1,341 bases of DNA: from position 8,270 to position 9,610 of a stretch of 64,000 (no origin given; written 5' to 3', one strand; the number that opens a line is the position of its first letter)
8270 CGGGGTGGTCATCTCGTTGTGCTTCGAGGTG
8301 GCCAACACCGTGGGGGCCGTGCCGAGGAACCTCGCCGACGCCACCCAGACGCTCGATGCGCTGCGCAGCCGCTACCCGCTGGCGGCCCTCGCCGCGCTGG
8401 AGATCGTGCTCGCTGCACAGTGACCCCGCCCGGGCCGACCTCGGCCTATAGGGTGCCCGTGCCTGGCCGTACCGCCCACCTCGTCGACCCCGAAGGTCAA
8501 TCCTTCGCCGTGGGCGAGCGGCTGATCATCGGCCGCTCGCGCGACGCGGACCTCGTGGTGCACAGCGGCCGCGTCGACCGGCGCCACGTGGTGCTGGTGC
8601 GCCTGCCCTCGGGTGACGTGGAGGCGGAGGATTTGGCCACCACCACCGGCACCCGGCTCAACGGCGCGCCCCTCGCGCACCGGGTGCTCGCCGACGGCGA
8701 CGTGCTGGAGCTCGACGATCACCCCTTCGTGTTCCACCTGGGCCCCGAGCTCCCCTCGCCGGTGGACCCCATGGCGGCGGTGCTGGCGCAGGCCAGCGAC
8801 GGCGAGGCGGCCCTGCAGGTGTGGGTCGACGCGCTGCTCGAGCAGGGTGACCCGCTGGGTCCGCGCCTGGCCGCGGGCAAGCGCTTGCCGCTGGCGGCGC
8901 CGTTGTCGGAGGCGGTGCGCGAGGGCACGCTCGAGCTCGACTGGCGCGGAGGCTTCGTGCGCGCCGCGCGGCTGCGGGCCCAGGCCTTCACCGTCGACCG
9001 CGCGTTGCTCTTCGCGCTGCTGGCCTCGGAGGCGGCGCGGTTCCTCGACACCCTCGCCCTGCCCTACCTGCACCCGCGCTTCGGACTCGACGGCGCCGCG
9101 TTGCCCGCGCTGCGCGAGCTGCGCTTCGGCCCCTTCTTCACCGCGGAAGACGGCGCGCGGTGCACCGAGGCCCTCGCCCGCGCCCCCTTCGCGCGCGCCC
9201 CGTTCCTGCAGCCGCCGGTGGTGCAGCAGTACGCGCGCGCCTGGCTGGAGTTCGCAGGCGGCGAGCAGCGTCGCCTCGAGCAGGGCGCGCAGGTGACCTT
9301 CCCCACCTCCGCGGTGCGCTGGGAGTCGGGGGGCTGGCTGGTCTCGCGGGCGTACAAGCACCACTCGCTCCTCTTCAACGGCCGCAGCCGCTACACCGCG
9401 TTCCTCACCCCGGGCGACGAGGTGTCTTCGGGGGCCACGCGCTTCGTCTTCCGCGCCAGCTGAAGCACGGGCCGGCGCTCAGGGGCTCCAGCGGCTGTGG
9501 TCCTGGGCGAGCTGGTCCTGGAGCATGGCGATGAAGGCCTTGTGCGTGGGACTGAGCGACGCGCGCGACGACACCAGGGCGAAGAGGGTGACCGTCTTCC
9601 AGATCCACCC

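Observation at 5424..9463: Kinase-like / GspE-N / 45-bp-repeat protein translationally coupled to an FHA protein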

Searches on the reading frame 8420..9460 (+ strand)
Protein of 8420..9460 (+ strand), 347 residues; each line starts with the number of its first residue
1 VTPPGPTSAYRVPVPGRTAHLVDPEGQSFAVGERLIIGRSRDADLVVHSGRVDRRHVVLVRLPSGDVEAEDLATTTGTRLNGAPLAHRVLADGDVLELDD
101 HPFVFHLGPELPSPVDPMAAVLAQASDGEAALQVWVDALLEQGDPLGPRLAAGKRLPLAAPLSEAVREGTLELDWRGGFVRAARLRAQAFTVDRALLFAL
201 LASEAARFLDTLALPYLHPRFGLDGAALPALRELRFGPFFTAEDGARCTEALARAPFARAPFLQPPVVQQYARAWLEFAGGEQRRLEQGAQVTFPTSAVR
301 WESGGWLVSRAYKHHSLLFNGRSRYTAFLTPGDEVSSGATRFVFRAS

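Call 7: search_protein_families(library=pfam, proteins=[window:8420-9460:+], max_evalue=0.1)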
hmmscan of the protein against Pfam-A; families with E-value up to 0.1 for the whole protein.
window:8420-9460:+ (347 aa): 2 families
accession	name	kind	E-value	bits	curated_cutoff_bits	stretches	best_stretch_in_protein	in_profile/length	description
PF00498.31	FHA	-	3.2e-11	43.9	20.7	1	36-98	2-66/67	FHA domain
PF16697.10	Yop-YscD_cpl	-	7.6e-10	39.4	33.2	1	32-98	16-83/94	Inner membrane component of T3SS, cytoplasmic domain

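Call 8: search_protein_families(library=ncbifam, proteins=[window:8420-9460:+], max_evalue=0.1)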
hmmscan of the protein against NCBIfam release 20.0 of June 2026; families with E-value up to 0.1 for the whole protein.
window:8420-9460:+ (347 aa): 4 families
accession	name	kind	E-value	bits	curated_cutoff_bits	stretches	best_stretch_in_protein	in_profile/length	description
NF052573.1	HisKinEspAMyxo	equivalog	5.6e-08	31.3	1400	1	35-98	48-111/755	serine histidine kinase EspA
NF041660.2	oxygluDhInhib_OdhI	equivalog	6.1e-05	22.9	200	1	36-105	59-127/130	oxoglutarate dehydrogenase inhibitor Odhl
NF049868.1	FhaB_Rv0019c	equivalog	0.00082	19.4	125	1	31-86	83-138/158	FHA domain-containing protein FhaB/FipA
NF033760.1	gliding_GltG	equivalog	0.082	11.4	650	0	36-105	27-96/650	adventurous gliding motility protein GltG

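Call 29: find_homologous_proteins(query=window:8420-9460:+, max_evalue=0.001)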
Query window:8420-9460:+ (347 aa): 18 proteins with E <= 0.001 among 8000 candidates.
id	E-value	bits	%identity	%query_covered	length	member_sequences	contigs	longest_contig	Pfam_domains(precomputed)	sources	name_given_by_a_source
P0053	1.1e-225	766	100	100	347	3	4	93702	PF00498.32,PF16697.11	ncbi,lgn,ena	-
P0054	3.3e-138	479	68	95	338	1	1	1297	PF00498.32,PF16697.11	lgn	-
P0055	4.9e-127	442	64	95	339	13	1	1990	PF00498.32,PF16697.11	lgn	-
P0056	8.0e-126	438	65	95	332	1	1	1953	PF00498.32,PF16697.11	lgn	-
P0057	3.5e-125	436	62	96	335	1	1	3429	PF00498.32,PF16697.11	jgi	-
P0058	1.8e-124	434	61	96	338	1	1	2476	PF00498.32,PF16697.11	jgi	jgi:hypothetical protein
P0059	2.0e-121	424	62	95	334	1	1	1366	PF00498.32,PF16697.11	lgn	-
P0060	1.6e-118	414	61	95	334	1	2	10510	PF00498.32,PF16697.11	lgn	-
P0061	2.5e-118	413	68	85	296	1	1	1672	PF00498.32,PF16697.11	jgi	jgi:hypothetical protein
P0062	8.3e-118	412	61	95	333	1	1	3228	PF00498.32,PF16697.11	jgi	jgi:hypothetical protein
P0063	9.1e-117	408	60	95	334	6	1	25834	PF00498.32,PF16697.11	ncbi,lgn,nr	ncbi:MAG: FHA domain-containing protein [Myxococcales bacterium]|nr:FHA domain-containing protein [M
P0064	1.5e-116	407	59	95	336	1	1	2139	PF00498.32,PF16697.11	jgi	-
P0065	2.2e-116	407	60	95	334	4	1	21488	PF00498.32,PF16697.11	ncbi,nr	ncbi:MAG: FHA domain-containing protein [Archangium sp.]|nr:FHA domain-containing protein [Archangiu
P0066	1.2e-115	405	60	95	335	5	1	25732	PF00498.32,PF16697.11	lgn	-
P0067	1.1e-113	398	59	95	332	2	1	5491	PF00498.32,PF16697.11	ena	-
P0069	7.0e-111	389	57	95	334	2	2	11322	PF00498.32,PF16697.11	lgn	-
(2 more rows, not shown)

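Call 30: find_encoding_contigs(protein=P0063, flank=7000, max_places=1)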
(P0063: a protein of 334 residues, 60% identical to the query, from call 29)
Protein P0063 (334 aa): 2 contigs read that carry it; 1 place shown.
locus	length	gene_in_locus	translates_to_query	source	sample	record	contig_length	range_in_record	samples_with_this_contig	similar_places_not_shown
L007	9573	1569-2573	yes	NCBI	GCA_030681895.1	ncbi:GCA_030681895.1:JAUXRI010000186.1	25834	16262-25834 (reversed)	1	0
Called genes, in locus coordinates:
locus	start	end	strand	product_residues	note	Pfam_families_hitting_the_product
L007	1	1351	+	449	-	PF01593:Amino_oxidase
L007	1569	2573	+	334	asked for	PF16697:Yop-YscD_cpl, PF00498:FHA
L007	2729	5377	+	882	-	-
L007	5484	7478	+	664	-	PF03109:ABC1 (faint), PF00069:Pkinase, PF06293:Kdo (weak), PF07714:PK_Tyr_Ser-Thr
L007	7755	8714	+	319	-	PF00676:E1_dh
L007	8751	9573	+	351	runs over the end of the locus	PF02779:Transket_pyr, PF02780:Transketolase_C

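Call 31: find_encoding_contigs(protein=P0065, flank=7000, max_places=1)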
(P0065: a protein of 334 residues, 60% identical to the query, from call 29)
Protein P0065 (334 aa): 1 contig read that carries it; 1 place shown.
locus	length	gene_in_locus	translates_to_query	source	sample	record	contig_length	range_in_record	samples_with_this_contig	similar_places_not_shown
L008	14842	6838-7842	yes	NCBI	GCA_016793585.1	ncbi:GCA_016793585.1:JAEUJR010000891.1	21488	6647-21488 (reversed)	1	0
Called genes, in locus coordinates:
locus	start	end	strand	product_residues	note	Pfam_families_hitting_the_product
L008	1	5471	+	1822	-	PF13181:TPR_8 (faint), PF13431:TPR_17 (faint), PF25064:ARM_TT21_5th (faint)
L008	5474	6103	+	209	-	-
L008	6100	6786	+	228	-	PF00733:Asn_synthase (weak), PF06508:QueC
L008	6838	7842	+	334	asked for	PF16697:Yop-YscD_cpl (weak), PF00498:FHA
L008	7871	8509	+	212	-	PF09365:DUF2461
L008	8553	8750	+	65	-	-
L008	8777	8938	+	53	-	-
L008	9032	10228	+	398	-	PF00149:Metallophos, PF12850:Metallophos_2 (weak)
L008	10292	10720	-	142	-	PF00581:Rhodanese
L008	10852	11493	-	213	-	-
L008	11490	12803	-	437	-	PF07586:HXXSHH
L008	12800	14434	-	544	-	PF07626:PSD3, PF07637:PSD5, PF07631:PSD4, PF07627:PSCyt3, PF07624:PSD2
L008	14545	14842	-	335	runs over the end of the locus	PF12625:Arabinose_bd, PF00165:HTH_AraC (faint), PF12833:HTH_18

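Call 32: find_encoding_contigs(protein=P0053, flank=10000, max_places=3)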
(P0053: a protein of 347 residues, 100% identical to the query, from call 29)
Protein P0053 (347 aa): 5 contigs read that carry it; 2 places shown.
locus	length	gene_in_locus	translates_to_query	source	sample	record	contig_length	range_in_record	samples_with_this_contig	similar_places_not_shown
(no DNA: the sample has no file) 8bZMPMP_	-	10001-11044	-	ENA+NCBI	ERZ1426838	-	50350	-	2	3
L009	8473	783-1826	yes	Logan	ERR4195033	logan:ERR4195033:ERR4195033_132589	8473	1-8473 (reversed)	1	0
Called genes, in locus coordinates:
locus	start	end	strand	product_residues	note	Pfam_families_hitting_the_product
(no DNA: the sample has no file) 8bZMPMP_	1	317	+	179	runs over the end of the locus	-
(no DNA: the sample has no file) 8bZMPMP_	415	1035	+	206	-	-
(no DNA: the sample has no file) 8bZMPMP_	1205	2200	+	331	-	PF04389:Peptidase_M28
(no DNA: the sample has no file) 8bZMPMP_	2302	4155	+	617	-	-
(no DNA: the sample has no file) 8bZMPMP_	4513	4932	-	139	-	PF00027:cNMP_binding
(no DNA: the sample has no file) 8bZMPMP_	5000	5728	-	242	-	PF02358:Trehalose_PPase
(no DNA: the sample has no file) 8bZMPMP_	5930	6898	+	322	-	PF07238:PilZ, PF00072:Response_reg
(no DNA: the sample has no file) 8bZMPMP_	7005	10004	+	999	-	PF00069:Pkinase, PF07714:PK_Tyr_Ser-Thr, PF05157:MshEN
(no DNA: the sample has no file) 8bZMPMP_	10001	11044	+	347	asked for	PF16697:Yop-YscD_cpl (weak), PF00498:FHA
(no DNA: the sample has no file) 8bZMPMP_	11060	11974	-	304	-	PF00126:HTH_1, PF03466:LysR_substrate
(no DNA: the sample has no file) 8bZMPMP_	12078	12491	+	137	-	PF07366:SnoaL, PF12680:SnoaL_2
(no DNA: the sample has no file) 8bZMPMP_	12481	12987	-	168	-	PF01243:PNPOx_N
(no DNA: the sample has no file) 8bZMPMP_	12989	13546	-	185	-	PF02627:CMD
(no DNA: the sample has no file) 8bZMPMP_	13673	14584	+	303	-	PF00126:HTH_1, PF03466:LysR_substrate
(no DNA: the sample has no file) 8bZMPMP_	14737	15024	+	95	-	-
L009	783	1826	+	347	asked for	PF16697:Yop-YscD_cpl (weak), PF00498:FHA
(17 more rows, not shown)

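Call 47: predict_structure(alignment_id=A3)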
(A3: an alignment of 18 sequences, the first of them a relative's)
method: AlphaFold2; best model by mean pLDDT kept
length: 347 residues; sequences in the alignment: 18
mean_pLDDT: 80.3   pTM: 0.73
mean pLDDT of the five models: 80.3, 70.7, 64.9, 62.9, 60.6
residues with pLDDT >= 90: 113; 70-90: 165; 50-70: 38; < 50: 31
segments of 3 or more residues with pLDDT < 50: 1-14, 40-45, 47-53
pLDDT, mean of each block of 10 residues (from residue 1): 31 60 88 73 45 66 82 74 88 88 86 52 59 83 86 88 89 88 88 86 82 87 67 89 92 76 83 95 93 94 90 86 90 94 97
secondary structure, 60 per line:
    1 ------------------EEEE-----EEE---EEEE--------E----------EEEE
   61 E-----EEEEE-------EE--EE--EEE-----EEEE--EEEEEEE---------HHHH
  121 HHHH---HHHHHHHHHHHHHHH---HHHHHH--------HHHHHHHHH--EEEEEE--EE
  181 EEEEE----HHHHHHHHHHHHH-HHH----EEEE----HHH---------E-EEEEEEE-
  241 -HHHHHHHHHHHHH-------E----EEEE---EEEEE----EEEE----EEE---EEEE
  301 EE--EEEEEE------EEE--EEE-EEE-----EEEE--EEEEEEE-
elements in order: E19-22 E28-30 E34-37 E57-61 E67-71 E87-89 E95-98 E101-107 H117-124 H128-142 H146-151 H160-168 E171-176 E179-185 H190-202 E211-214 E233-239 H242-254 E267-270 E274-278 E283-286 E291-293 E297-302 E305-310 E317-319 E322-324 E326-328 E334-337 E340-346

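Call 78: find_encoding_contigs(protein=P0066, flank=6000, max_places=1)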
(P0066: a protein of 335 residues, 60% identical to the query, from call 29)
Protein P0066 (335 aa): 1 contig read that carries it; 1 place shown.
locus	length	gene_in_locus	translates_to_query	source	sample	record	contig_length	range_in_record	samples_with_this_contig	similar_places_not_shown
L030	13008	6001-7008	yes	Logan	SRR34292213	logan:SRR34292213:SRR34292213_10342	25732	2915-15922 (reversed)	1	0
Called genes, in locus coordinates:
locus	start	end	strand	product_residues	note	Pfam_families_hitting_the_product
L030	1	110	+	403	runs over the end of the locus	-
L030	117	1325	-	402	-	-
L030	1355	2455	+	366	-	PF04055:Radical_SAM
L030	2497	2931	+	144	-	-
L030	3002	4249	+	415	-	PF02786:CPSase_L_D2 (weak), PF02222:ATP-grasp (faint)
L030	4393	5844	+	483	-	PF00890:FAD_binding_2 (weak), PF01266:DAO, PF01593:Amino_oxidase, PF03486:HI0933_like (faint), PF12831:FAD_oxidored (weak), PF13450:NAD_binding_8, PF13738:Pyr_redox_3 (faint)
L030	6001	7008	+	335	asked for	PF16697:Yop-YscD_cpl (weak), PF00498:FHA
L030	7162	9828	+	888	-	-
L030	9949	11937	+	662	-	PF03109:ABC1 (faint), PF00069:Pkinase, PF06293:Kdo (weak), PF07714:PK_Tyr_Ser-Thr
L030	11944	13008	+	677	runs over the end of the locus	PF00069:Pkinase, PF07714:PK_Tyr_Ser-Thr, PF01636:APH (faint), PF17667:Pkinase_fungal (weak)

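Call 79: find_encoding_contigs(protein=P0069, flank=6000, max_places=1)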
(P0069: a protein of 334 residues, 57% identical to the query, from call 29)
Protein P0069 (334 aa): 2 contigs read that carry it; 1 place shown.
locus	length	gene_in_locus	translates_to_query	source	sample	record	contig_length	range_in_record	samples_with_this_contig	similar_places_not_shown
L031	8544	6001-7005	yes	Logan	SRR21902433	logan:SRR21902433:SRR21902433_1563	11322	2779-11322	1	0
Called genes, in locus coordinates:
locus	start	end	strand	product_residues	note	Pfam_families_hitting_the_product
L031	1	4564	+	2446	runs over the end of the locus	?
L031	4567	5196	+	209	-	-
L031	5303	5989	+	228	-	PF00733:Asn_synthase (weak), PF06508:QueC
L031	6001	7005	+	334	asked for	PF16697:Yop-YscD_cpl (weak), PF00498:FHA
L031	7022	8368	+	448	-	PF00067:p450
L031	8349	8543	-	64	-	?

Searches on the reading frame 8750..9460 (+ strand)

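Call 59: search_protein_families(library=pfam, proteins=[window:8750-9460:+], max_evalue=10)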
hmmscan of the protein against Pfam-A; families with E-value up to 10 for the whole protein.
window:8750-9460:+ (237 aa): 1 family
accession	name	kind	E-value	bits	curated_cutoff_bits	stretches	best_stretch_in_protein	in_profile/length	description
PF22989.2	DUF7030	-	0.077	13.6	27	1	43-75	4-36/60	Domain of unknown function (DUF7030)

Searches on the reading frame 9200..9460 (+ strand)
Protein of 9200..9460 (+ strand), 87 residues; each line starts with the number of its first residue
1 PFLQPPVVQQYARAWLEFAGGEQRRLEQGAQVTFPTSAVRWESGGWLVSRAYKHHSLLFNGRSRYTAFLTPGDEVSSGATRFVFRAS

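Call 59: search_protein_families(library=pfam, proteins=[window:9200-9460:+], max_evalue=10)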
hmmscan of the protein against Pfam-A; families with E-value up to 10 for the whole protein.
window:9200-9460:+ (87 aa): 1 family
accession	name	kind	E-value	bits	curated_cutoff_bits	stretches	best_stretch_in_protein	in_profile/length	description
PF16697.10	Yop-YscD_cpl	-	0.17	12.6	33.2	1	41-86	45-92/94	Inner membrane component of T3SS, cytoplasmic domain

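Call 64: search_solved_structures(query=A5, max_evalue=10, show_alignments=3)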
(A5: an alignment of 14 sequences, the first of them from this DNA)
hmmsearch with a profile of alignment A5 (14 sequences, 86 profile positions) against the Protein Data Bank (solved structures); distinct sequences matched with E-value up to 10: 7.
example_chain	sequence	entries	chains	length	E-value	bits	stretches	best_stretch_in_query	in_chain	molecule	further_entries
6i2q_B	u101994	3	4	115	0.28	14.3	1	38-84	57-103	Glycogen accumulation regulator GarA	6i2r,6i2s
5w87_A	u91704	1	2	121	0.29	14.2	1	16-66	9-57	Probable E3 ubiquitin-protein ligase HERC6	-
8p5r_G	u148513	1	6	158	0.43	13.7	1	38-84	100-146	Glycogen accumulation regulator GarA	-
7lzp_C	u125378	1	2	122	1.2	12.3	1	6-58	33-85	JPU-G11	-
2kkl_A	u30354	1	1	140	1.7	11.8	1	39-84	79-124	Uncharacterized protein Mb1858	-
2kfu_A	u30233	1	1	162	1.7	11.8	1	39-84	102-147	Rv1827 pThr 22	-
6i2p_D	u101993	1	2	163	1.8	11.7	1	39-84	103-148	Glycogen accumulation regulator GarA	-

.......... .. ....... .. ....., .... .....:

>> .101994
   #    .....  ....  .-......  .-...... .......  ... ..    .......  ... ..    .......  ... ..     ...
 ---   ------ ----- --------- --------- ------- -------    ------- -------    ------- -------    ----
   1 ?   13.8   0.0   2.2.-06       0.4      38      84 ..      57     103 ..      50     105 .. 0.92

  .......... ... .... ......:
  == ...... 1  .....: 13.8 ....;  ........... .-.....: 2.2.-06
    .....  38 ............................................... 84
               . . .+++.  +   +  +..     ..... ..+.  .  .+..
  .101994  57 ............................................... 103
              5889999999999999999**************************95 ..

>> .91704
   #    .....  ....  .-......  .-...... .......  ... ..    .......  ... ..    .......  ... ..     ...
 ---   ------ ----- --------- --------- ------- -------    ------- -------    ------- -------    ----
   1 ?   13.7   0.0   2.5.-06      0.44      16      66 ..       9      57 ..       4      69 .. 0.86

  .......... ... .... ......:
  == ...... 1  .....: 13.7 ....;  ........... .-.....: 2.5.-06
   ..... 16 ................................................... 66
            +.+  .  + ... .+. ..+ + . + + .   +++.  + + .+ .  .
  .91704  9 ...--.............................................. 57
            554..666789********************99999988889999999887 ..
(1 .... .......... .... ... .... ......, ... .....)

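Call 65: search_protein_families(library=pfam, alignment_id=A5, max_evalue=10)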
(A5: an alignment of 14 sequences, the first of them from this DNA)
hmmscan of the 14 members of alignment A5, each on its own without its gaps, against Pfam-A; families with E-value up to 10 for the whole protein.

A. member 1, seq(86 aa): 1 family
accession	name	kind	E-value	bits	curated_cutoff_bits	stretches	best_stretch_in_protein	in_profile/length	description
PF16697.10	Yop-YscD_cpl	-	0.17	12.6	33.2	1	40-85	45-92/94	Inner membrane component of T3SS, cytoplasmic domain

B. families by the number of members that match (of 14 scanned): 2 families
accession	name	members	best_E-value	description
PF16697.10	Yop-YscD_cpl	8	0.0058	Inner membrane component of T3SS, cytoplasmic domain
PF14994.11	TSGA13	1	0.27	Testis-specific gene 13 protein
